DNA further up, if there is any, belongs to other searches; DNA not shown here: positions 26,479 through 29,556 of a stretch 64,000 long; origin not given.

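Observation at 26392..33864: Candidate two-gene defence-like module (kinase-HD + SEFIR-T-C) sitting between Y1-transposase sequences, with a sharp compositional break between the two genes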

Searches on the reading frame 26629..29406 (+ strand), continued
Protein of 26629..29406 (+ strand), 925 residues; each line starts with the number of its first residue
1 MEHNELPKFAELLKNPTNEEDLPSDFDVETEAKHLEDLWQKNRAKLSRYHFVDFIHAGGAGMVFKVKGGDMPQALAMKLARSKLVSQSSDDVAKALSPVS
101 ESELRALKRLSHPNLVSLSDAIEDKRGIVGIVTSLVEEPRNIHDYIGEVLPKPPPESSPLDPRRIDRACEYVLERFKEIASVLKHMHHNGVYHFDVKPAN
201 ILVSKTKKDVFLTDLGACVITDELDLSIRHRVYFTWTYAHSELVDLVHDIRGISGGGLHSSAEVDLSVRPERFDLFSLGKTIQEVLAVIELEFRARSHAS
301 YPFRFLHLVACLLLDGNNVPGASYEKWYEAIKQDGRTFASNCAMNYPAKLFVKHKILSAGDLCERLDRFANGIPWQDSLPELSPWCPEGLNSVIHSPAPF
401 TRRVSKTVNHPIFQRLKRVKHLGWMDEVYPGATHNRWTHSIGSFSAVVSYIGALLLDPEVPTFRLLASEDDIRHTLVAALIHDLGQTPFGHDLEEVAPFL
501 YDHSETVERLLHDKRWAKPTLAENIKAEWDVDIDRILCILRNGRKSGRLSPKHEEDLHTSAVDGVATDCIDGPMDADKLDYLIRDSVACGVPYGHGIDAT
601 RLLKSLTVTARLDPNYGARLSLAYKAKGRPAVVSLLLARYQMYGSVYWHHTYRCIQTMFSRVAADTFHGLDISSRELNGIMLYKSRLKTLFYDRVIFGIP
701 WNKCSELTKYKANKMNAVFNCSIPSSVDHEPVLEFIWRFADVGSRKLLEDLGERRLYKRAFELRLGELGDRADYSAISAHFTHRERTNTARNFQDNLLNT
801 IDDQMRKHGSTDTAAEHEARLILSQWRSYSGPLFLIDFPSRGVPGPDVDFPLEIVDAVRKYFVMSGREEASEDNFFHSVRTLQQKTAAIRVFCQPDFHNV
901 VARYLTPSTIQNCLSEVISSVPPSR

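Call 70: search_protein_families(library=pfam, proteins=[L002:6842-8800:+, L002:5066-6193:+, L002:13800-14264:+, L002:14915-15871:-, L002:16033-17925:-, L003:7726-8226:+, L003:8227-8664:+, L003:8912-9538:+, L003:13701-14183:-, L003:14699-15775:-], max_evalue=0.001)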
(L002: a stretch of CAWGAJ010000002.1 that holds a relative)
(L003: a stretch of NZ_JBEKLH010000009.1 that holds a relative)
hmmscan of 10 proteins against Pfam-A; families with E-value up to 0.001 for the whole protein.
L002:6842-8800:+ (652 aa): 3 families
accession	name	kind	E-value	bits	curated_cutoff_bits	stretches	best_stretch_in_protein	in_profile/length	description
PF00501.34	AMP-binding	-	4.7e-86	289.4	29.9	1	99-485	8-384/384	AMP-binding enzyme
PF13193.12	AMP-binding_C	-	6.5e-29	101.1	24.5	1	538-616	1-76/76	AMP-binding enzyme C-terminal domain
PF16177.11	ACAS_N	-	3.6e-24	84.8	27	1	37-90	1-55/55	Acetyl-coenzyme A synthetase N-terminus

L002:5066-6193:+ (375 aa): 4 families
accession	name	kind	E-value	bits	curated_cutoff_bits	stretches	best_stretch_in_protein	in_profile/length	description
PF13641.12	Glyco_tranf_2_3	-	1.1e-18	68.5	27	1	103-308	1-208/230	Glycosyltransferase like family 2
PF00535.33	Glycos_transf_2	-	3e-12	47.2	23.3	1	108-236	3-123/168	Glycosyl transferase family 2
PF13506.12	Glyco_transf_21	-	4.4e-11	43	21.7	1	167-329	8-171/174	Glycosyl transferase family 21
PF13632.12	Glyco_trans_2_3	-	3.2e-08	34.1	27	1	195-354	2-167/198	Glycosyl transferase family group 2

L002:13800-14264:+ (154 aa): 3 families
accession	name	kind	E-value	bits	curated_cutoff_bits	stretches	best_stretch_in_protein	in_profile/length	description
PF13240.11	Zn_Ribbon_1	-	0.00035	20.7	25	0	5-24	1-20/23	zinc-ribbon domain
PF13248.11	Zn_ribbon_3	-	0.0004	20.2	27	0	3-24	2-23/26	zinc-ribbon domain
PF12773.13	DZR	-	0.00071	20.1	27.3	0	4-24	25-45/45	Double zinc ribbon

L002:14915-15871:- (318 aa): 1 family
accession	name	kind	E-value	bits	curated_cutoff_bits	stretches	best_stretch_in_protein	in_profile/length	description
PF02563.21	Poly_export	-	4.5e-30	104.1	28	2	157-230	2-75/77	Polysaccharide biosynthesis/export protein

L002:16033-17925:- (630 aa): 5 families
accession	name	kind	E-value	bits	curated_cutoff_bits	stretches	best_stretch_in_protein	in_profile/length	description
PF13181.12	TPR_8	-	3.8e-06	27.1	25.7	0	492-517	3-28/34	Tetratricopeptide repeat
PF13374.12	TPR_10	-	8.5e-05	22.9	27.5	0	459-486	4-31/42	Tetratricopeptide repeat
PF07719.23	TPR_2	-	0.00019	21.7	27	0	460-489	4-33/34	Tetratricopeptide repeat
PF00515.34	TPR_1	-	0.00024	21.2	27.8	0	461-488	5-32/34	Tetratricopeptide repeat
PF13431.12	TPR_17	-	0.0005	20.6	24.4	0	445-476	1-32/34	Tetratricopeptide repeat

L003:7726-8226:+ (166 aa): 2 families
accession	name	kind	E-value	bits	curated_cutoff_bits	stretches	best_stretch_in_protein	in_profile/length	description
PF08937.16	ThsB_TIR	-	4.7e-20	72.3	21.2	1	42-132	1-99/100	Thoeris protein ThsB, TIR-like domain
PF13676.11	TIR_2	-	4.9e-06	27.5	28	1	41-134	1-95/122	TIR domain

L003:8227-8664:+ (145 aa): 1 family
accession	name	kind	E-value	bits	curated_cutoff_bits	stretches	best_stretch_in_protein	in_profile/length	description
PF24838.2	8xMP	-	1.1e-24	87.2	30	1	12-139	2-135/136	Octameric membrane protein family (8xMP)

L003:8912-9538:+ (208 aa): 2 families
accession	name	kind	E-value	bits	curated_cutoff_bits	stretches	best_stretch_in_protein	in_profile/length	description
PF01930.23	Cas_Cas4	-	2e-11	44.6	22.7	1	10-204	3-158/160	Domain of unknown function DUF83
PF12705.13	PDDEXK_1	-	1.6e-07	32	22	1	69-205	105-247/247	PD-(D/E)XK nuclease superfamily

L003:13701-14183:- (160 aa): 0 families

L003:14699-15775:- (358 aa): 3 families
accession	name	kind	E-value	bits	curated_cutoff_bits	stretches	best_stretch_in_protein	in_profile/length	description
PF06250.17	YhcG_C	-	1.1e-59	201.2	32.5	1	187-340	2-155/157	YhcG PDDEXK nuclease domain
PF17761.7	DUF1016_N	-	1.3e-45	155.3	32.8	1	15-160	2-137/137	DUF1016 N-terminal domain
PF17762.8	HTH_ParB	-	0.00079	20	22.6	0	113-156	57-100/102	ParB HTH domain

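Call 106: find_encoding_contigs(protein=P0022, flank=7000, max_places=2)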
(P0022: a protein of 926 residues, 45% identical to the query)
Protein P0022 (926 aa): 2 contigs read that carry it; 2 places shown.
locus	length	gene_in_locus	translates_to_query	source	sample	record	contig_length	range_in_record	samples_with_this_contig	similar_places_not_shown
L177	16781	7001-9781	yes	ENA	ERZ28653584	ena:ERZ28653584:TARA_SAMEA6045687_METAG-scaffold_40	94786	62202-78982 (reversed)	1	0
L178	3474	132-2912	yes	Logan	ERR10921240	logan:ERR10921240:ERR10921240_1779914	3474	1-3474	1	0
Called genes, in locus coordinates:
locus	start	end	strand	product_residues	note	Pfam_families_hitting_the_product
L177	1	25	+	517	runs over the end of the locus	PF01144:CoA_trans, PF16957:Mal_decarbox_Al (weak)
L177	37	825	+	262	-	PF00106:adh_short, PF08659:KR, PF13561:adh_short_C2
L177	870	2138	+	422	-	PF00108:Thiolase_N, PF08545:ACP_syn_III (faint), PF22691:Thiolase_C_1, PF02803:Thiolase_C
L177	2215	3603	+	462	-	PF00989:PAS, PF13426:PAS_9 (faint), PF00004:AAA (faint), PF00158:Sigma54_activat, PF14532:Sigma54_activ_2, PF07728:AAA_5 (weak), PF25601:AAA_lid_14, PF02954:HTH_8, +1 more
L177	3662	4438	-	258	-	PF13427:AadA_C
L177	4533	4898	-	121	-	PF07653:SH3_2, PF14604:SH3_9 (faint), PF00018:SH3_1 (faint)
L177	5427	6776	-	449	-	PF02899:Phage_int_SAM_1 (weak), PF13495:Phage_int_SAM_4, PF00589:Phage_integrase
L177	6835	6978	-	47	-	-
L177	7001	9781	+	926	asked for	PF00069:Pkinase, PF07714:PK_Tyr_Ser-Thr, PF19276:HD_assoc_2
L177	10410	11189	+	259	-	PF01797:Y1_Tnp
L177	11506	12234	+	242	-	-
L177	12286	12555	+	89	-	-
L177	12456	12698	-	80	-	-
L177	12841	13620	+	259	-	PF01797:Y1_Tnp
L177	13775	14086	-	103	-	PF03819:MazG (weak)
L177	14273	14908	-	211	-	PF03575:Peptidase_S51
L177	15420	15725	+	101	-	PF01909:NTP_transf_2, PF18765:Polbeta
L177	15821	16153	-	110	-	-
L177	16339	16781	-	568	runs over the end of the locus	PF07690:MFS_1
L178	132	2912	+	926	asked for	PF00069:Pkinase, PF07714:PK_Tyr_Ser-Thr, PF19276:HD_assoc_2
